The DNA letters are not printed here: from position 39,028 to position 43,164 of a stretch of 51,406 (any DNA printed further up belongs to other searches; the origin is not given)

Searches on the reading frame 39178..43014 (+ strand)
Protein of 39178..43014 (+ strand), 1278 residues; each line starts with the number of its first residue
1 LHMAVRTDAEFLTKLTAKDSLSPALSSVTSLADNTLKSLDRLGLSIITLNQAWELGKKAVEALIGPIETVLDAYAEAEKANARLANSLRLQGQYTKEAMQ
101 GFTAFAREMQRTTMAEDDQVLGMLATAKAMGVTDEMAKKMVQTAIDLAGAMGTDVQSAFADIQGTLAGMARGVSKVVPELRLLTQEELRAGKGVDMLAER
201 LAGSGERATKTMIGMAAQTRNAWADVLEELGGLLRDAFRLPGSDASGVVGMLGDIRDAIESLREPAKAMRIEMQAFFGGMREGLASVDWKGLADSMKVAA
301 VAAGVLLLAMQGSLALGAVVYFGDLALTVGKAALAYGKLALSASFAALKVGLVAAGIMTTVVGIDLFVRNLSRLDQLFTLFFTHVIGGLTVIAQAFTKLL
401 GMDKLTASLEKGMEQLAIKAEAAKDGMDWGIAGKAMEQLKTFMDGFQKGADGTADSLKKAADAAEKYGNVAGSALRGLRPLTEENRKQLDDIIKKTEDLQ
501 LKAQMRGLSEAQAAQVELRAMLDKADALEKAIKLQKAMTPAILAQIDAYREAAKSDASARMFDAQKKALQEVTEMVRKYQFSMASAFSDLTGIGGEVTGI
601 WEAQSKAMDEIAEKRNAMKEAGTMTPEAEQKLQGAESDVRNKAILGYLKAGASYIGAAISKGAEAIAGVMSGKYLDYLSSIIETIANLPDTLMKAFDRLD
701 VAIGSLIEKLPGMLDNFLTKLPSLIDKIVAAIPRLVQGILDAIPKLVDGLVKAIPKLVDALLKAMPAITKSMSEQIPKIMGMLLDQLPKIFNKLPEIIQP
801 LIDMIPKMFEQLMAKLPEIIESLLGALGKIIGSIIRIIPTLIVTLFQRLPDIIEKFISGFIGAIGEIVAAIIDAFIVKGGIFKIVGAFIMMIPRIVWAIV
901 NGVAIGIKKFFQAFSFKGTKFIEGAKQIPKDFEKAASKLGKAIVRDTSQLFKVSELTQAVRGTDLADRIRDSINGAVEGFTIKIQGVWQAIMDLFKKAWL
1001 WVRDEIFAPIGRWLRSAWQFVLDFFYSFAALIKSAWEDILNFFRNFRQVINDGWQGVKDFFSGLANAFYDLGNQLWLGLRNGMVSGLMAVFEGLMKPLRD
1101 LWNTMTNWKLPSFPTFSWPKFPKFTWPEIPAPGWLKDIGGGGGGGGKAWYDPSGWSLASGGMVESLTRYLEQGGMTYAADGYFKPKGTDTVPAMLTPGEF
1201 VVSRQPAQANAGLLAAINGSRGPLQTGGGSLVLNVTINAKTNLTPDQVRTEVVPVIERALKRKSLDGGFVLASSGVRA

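Call 78: search_protein_families(library=pfam, proteins=[window:39178-43014:+], max_evalue=0.001)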
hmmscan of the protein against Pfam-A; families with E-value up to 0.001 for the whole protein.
window:39178-43014:+ (1278 aa): 1 family
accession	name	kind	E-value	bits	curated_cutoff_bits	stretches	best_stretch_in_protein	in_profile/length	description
PF04513.17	Baculo_PEP_C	-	8.4e-06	26.3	38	0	652-750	29-122/140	Baculovirus polyhedron envelope protein, PEP, C terminus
